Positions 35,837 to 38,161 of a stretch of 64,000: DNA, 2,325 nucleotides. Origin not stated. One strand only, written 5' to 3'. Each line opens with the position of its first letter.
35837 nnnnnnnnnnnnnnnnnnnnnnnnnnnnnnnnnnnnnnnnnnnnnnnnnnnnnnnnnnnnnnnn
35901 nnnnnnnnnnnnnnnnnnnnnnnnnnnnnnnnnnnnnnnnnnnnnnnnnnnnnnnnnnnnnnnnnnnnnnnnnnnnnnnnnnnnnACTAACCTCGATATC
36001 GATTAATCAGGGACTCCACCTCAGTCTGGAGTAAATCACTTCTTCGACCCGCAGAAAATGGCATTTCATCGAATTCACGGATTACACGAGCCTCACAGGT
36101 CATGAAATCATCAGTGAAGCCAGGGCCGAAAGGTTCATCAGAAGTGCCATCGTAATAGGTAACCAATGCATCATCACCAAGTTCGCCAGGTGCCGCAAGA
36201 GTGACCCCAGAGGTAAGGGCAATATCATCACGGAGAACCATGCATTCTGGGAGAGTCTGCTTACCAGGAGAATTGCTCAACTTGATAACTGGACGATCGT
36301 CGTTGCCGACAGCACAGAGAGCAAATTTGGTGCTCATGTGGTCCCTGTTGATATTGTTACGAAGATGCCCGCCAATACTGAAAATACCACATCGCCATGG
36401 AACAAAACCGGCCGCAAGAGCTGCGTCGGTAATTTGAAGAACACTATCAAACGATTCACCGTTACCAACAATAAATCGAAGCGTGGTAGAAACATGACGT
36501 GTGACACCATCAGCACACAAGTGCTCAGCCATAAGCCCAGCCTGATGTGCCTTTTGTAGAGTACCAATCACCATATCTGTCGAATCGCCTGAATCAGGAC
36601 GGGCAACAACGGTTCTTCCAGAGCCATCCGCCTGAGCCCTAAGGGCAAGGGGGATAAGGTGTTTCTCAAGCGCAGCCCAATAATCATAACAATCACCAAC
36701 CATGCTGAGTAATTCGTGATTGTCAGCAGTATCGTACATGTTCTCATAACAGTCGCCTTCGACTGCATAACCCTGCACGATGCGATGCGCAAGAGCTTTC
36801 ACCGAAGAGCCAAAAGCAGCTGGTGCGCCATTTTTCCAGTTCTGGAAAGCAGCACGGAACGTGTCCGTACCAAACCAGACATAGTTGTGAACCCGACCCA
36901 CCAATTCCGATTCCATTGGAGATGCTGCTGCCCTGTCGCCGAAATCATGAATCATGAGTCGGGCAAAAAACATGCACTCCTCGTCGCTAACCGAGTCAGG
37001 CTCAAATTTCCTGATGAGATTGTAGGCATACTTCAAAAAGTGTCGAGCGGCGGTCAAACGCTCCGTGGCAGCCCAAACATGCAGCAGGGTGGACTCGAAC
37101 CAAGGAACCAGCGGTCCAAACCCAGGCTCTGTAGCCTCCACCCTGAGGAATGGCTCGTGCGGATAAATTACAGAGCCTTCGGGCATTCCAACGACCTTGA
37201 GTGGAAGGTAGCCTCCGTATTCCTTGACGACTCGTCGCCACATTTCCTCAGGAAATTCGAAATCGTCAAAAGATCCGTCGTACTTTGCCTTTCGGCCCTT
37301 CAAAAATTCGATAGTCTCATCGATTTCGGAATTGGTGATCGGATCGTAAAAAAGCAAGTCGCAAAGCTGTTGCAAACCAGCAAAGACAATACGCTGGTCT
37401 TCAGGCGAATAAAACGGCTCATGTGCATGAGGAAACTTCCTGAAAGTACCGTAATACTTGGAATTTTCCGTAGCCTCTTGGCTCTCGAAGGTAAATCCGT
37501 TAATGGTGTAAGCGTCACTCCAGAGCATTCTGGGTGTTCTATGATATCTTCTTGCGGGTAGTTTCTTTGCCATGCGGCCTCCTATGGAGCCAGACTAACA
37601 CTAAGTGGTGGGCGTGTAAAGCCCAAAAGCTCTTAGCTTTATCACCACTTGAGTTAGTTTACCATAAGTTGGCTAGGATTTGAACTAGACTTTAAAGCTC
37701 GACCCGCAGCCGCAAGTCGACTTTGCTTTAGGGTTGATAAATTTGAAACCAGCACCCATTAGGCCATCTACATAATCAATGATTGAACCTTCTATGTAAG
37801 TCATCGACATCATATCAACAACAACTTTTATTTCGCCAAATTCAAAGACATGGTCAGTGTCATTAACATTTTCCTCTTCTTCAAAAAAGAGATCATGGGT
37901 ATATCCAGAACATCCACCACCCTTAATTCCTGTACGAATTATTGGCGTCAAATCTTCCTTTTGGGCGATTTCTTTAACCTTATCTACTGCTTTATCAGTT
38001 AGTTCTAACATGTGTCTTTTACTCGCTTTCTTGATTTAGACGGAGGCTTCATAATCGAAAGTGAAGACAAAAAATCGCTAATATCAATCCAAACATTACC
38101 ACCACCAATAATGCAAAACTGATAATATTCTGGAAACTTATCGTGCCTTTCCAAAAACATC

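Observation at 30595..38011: Higher-GC island encoding an NAD+/ADP-ribose metabolism module (NAMPT, nucleotidyltransferase, ADP-ribosylglycohydrolase and partners)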

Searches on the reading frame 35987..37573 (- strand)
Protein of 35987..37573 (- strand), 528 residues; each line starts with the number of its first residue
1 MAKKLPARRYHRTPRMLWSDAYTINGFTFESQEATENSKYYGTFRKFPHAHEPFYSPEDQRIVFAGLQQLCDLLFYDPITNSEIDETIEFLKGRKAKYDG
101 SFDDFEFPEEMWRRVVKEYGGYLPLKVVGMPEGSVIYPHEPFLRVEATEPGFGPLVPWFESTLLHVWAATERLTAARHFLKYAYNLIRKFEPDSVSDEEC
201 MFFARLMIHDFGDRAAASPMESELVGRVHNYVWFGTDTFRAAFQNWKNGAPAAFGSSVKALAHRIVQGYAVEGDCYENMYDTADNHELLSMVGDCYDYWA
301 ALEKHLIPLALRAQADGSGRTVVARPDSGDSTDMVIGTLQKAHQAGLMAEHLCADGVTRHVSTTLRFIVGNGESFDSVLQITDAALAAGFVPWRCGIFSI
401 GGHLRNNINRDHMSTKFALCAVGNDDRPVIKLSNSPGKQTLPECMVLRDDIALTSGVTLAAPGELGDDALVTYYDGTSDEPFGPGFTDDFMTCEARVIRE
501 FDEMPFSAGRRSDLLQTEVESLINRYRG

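Call 3: search_protein_families(library=pfam, proteins=[window:35987-37573:-], max_evalue=0.01)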
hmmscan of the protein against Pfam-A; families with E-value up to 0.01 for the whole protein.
window:35987-37573:- (528 aa): 2 families
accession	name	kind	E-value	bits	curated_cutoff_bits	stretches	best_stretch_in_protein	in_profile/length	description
PF04095.22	NAPRTase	-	2.2e-12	47.7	20.8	1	208-440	3-221/239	Nicotinate phosphoribosyltransferase (NAPRTase) family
PF18127.6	NAMPT_N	-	0.00079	20.1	25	1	59-127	36-98/98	Nicotinamide phosphoribosyltransferase, N-terminal domain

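Call 9: search_dna_similar(query=window:35987-37573:-, collection=phages, mode=protein, max_rows=25)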
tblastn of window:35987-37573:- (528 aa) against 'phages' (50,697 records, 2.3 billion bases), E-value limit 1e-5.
Records with a match: 1389; places in all: 1389; records where one place covers at least 80% of the query: 6.
Best place of each record, by identity: <60% 1389.
By first word of the organism name: Vibrio 210; Staphylococcus 183; Klebsiella 144; Escherichia 110; Mycobacterium 99; Bacillus 82; Aeromonas 74; Salmonella 72; Listeria 55; Caulobacter 39; and 61 more.
By host as written in the record: - 199; Staphylococcus aureus 77; Klebsiella pneumoniae 70; Mycobacterium smegmatis mc2 155 62; Listeria monocytogenes 44; Vibrio harveyi BAA-1116 36; Escherichia coli 30; Mycobacterium smegmatis mc#155 27; and 340 more.
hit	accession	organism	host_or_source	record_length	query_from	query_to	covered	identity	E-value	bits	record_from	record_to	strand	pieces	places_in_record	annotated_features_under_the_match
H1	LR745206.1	uncultured phage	metagenomic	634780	5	507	95%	43.4%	4e-126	412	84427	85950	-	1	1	record has no annotation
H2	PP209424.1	Vibrio phage EniLVp02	Vibrio parahaemolyticus TA01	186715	19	484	88%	26.9%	7e-26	118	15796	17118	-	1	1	nicotinamide phosphoribosyl transferase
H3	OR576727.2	Myxococcus phage Mx1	Myxococcus sp.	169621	61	440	72%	30.8%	2e-29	129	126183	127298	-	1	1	nicotinamide phosphoribosyltransferase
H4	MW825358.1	Xanthomonas phage vB_XciM_LucasX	Xanthomonas citri 306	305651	16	419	77%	28.0%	8e-27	121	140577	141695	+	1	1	nicotinamide phosphoribosyltransferase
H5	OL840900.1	Aeromonas phage AhMtk13a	Aeromonas hydrophila GW3-10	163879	14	422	77%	27.5%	3e-17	92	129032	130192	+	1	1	nicotinamide phosphoribosyltransferase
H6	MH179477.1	Aeromonas phage 60AhydR15PP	Aeromonas hydrophila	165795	14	422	77%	27.5%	3e-17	92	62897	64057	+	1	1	nicotinamide phosphoribosyltransferase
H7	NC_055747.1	Aeromonas phage 60AhydR15PP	Aeromonas hydrophila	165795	14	422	77%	27.5%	3e-17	92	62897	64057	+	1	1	nicotinamide phosphoribosyl transferase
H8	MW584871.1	Aeromonas phage vB_AsM_ZHF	Aeromonas salmonicida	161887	14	422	77%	27.5%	6e-17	91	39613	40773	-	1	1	hypothetical protein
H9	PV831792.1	Aeromonas phage AS4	Aeromonas salmonicida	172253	14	422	77%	27.5%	3e-16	88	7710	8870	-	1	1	hypothetical protein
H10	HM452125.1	Aeromonas phage phiAS4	Aeromonas salmonicida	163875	14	422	77%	27.3%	2e-16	89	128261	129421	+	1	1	hypothetical protein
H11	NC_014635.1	Aeromonas phage phiAS4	Aeromonas salmonicida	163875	14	422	77%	27.3%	2e-16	89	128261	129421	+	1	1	nicotinamide phosphoribosyl transferase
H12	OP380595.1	Aeromonas phage avDM3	Aeromonas hydrophila BIOTECH 10089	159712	14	422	77%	27.3%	5e-16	87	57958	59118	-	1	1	hypothetical protein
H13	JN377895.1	Aeromonas phage Aes012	Aeromonas sp.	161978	14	422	77%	27.3%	8e-16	87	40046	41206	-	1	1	putative nicotinamide phosphoribosyl transferase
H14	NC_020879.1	Aeromonas phage Aes012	Aeromonas sp.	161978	14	422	77%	27.3%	8e-16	87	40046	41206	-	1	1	nicotinamide phosphoribosyl transferase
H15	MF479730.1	Aeromonas phage AS-gz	Aeromonas salmonicida subsp. salmonicida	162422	14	422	77%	27.3%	1e-15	87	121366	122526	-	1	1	nicotinamide phosphoribosyltransferase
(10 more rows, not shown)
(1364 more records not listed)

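Call 11: search_protein_families(library=phrogs, proteins=[window:35987-37573:-], max_evalue=0.01)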
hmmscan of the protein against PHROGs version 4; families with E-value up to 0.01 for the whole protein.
window:35987-37573:- (528 aa): 4 families
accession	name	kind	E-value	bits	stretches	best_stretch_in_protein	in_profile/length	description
phrog_448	-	other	1.8e-42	146.9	1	14-438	14-432/500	nicotinamide phosphoribosyl transferase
phrog_16547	-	other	1.1e-14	55.3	1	14-304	9-300/315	nicotinamide phosphoribosyl transferase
phrog_15800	-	other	1.7e-06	28.8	1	283-343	25-83/322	nicotinamide phosphoribosyl transferase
phrog_12872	-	other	0.0072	16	1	275-339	258-320/547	nicotinamide phosphoribosyl transferase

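Call 12: search_protein_families(library=ncbifam, proteins=[window:35987-37573:-], max_evalue=0.01)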
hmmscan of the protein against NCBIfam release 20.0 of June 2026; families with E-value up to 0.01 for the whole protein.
window:35987-37573:- (528 aa): 6 families
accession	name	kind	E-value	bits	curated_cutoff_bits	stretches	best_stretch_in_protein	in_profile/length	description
NF006629.0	PRK09198.1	equivalog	1.6e-47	162.3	405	1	33-431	24-399/465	nicotinate phosphoribosyltransferase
NF006695.0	PRK09243.1-2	equivalog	1.1e-08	34.1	469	1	17-148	8-116/480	nicotinate phosphoribosyltransferase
TIGR01513.1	NAPRTase_put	equivalog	5.1e-08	32.3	297.4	1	261-443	193-347/452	nicotinate phosphoribosyltransferase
NF006694.0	PRK09243.1-1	equivalog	0.00054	18.7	663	0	16-148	8-117/485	nicotinate phosphoribosyltransferase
NF006696.0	PRK09243.1-3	equivalog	0.0012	17.6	503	0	126-148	99-121/451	nicotinate phosphoribosyltransferase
NF009131.0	PRK12484.1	equivalog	0.0072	15.1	330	0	126-147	93-114/455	nicotinate phosphoribosyltransferase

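Call 39: search_solved_structures(query=window:35987-37573:-, max_evalue=0.001, show_alignments=0)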
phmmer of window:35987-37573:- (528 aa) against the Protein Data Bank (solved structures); distinct sequences matched with E-value up to 0.001: 32.
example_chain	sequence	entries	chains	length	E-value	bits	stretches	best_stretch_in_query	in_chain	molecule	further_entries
7yqo_A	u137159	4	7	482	3e-31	111.9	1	60-443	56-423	Pre-B cell enhancing factor related protein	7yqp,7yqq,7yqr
8igz_A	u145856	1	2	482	2.4e-28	102.3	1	60-443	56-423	Pre-B cell enhancing factor related protein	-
2g95_A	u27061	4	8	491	5e-20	74.9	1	51-419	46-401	Nicotinamide phosphoribosyltransferase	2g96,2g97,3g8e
4o14_A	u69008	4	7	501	6.1e-20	74.6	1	36-419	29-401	Nicotinamide phosphoribosyltransferase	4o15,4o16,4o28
2h3b_A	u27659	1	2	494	6.2e-20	74.6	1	53-419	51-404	Nicotinamide phosphoribosyltransferase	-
2gvl_A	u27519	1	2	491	6.8e-20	74.5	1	51-419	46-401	Nicotinamide phosphoribosyltransferase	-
2h3d_A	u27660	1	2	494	6.8e-20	74.5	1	51-419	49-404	Nicotinamide phosphoribosyltransferase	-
7q8t_A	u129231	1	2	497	7e-20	74.4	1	51-419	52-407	Nicotinamide phosphoribosyltransferase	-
4o17_A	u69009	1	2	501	1.3e-19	73.5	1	36-419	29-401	Nicotinamide phosphoribosyltransferase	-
3dgr_A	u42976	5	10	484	1.7e-19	73.2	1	36-419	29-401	Nicotinamide phosphoribosyltransferase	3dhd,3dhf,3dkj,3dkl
2gvg_A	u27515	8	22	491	1.8e-19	73.1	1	36-419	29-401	Nicotinamide phosphoribosyltransferase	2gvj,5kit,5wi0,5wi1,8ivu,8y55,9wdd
5lx3_A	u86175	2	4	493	1.8e-19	73.1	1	36-419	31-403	Nicotinamide phosphoribosyltransferase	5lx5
7ppe_A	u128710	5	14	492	1.8e-19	73.1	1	36-419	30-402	Nicotinamide phosphoribosyltransferase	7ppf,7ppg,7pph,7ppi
5u2m_A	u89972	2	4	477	1.8e-19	73.1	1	37-419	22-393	Nicotinamide phosphoribosyltransferase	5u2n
6e68_A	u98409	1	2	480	1.8e-19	73.1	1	37-419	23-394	Nicotinamide phosphoribosyltransferase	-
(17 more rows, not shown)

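Call 45: search_solved_structures(query=window:35987-37573:-, max_evalue=1e-19, show_alignments=3)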
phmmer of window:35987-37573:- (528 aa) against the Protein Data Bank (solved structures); distinct sequences matched with E-value up to 1e-19: 8.
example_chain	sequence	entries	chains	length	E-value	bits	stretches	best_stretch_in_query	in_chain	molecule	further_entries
7yqo_A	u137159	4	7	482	3e-31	111.9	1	60-443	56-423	Pre-B cell enhancing factor related protein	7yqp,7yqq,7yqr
8igz_A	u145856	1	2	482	2.4e-28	102.3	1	60-443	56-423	Pre-B cell enhancing factor related protein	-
2g95_A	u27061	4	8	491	5e-20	74.9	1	51-419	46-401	Nicotinamide phosphoribosyltransferase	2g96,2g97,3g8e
4o14_A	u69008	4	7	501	6.1e-20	74.6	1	36-419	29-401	Nicotinamide phosphoribosyltransferase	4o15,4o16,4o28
2h3b_A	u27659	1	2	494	6.2e-20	74.6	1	53-419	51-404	Nicotinamide phosphoribosyltransferase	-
2gvl_A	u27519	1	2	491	6.8e-20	74.5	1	51-419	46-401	Nicotinamide phosphoribosyltransferase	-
2h3d_A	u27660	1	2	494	6.8e-20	74.5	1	51-419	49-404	Nicotinamide phosphoribosyltransferase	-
7q8t_A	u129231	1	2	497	7e-20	74.4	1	51-419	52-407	Nicotinamide phosphoribosyltransferase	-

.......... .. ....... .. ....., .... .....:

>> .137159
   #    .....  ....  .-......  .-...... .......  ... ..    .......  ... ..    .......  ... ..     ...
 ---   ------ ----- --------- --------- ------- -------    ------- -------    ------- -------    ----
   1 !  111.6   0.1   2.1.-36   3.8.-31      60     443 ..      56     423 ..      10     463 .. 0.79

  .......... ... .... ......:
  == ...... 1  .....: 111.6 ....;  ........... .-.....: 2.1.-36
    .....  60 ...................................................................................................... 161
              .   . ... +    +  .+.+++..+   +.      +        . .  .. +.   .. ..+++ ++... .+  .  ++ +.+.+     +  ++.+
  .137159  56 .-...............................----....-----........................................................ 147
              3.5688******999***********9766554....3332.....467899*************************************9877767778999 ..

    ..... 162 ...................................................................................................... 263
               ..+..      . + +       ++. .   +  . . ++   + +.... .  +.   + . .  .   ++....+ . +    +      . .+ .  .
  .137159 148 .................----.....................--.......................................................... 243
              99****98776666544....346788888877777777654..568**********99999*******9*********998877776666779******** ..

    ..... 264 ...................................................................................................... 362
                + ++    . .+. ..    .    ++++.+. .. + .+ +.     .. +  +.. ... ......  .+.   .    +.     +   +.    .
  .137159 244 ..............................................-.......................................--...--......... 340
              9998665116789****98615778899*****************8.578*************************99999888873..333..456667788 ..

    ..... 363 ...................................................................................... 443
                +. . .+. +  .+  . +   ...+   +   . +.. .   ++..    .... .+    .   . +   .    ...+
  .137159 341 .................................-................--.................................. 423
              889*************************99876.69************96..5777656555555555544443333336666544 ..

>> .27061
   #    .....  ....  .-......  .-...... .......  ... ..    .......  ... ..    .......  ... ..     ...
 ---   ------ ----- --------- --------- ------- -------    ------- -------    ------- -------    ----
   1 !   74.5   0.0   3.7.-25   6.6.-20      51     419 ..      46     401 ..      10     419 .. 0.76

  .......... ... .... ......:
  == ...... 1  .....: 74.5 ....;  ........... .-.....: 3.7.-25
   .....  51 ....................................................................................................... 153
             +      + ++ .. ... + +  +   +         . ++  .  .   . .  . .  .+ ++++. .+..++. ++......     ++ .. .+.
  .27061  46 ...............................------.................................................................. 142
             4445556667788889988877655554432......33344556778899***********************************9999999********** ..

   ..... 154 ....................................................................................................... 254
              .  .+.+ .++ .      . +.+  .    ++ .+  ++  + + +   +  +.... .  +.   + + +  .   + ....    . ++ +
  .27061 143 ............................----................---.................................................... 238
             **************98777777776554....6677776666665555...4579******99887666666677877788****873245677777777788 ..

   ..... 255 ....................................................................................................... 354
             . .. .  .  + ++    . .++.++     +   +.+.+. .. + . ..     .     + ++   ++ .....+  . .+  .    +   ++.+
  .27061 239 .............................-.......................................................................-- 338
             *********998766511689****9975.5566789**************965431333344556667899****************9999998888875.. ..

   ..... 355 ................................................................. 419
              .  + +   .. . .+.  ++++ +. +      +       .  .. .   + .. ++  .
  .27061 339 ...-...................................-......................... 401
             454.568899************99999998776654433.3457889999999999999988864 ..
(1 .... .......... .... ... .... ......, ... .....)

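Call 66: search_protein_families(library=padloc, proteins=[window:35987-37573:-], max_evalue=0.01)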
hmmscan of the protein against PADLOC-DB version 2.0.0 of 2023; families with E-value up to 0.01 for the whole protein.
window:35987-37573:- (528 aa): 0 families

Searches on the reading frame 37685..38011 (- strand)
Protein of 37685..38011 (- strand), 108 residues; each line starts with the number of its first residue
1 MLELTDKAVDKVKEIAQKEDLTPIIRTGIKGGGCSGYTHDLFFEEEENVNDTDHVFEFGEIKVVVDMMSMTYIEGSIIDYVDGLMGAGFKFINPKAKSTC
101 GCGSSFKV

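Call 3: search_protein_families(library=pfam, proteins=[window:37685-38011:-], max_evalue=0.01)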
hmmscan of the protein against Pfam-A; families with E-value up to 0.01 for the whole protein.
window:37685-38011:- (108 aa): 1 family
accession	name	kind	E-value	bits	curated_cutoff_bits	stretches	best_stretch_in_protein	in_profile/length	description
PF01521.26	Fe-S_biosyn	-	1.2e-15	58.2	26.3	1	2-103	3-109/110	Iron-sulphur cluster biosynthesis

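Call 11: search_protein_families(library=phrogs, proteins=[window:37685-38011:-], max_evalue=0.01)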
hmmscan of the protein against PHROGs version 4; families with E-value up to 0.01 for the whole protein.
window:37685-38011:- (108 aa): 1 family
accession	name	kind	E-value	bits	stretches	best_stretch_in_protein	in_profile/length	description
phrog_17776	-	unknown function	1.2e-31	110.3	1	2-108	7-112/112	-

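Call 12: search_protein_families(library=ncbifam, proteins=[window:37685-38011:-], max_evalue=0.01)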
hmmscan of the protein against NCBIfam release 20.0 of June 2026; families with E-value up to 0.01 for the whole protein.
window:37685-38011:- (108 aa): 10 families
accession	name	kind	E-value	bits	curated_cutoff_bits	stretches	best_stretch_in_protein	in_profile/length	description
TIGR00049.1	TIGR00049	subfamily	1.1e-33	115.5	58.8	1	2-108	1-106/106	iron-sulfur cluster assembly accessory protein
NF010147.0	PRK13623.1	equivalog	1.3e-30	106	117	1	2-108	10-115/115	iron-sulfur cluster insertion protein ErpA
TIGR01997.1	sufA_proteo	equivalog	3e-24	85.2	136.2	1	2-108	3-107/107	Fe-S cluster assembly scaffold SufA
TIGR02011.1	IscA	equivalog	1.5e-22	79.8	150.6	1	3-108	2-105/105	iron-sulfur cluster assembly protein IscA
NF007050.0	PRK09504.1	equivalog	1.6e-21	76.7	161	1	2-108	18-122/122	Fe-S cluster assembly scaffold SufA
NF007049.0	PRK09502.1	equivalog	8.4e-21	74.2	181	1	3-108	4-107/107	iron-sulfur cluster assembly protein IscA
NF038090.1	IscA_HesB_Se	subfamily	1.8e-14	53.9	85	1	1-104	1-101/101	IscA/HesB family protein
TIGR03341.1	YhgI_GntY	equivalog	6.9e-08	32.5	269.35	1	3-97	2-96/190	Fe-S biogenesis protein NfuA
NF008392.0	PRK11190.1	equivalog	8e-07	29.1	268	1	2-97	2-97/192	Fe-S biogenesis protein NfuA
TIGR01911.1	HesB_rel_seleno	subfamily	0.0025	18.4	66.35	1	4-89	6-89/92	HesB-like protein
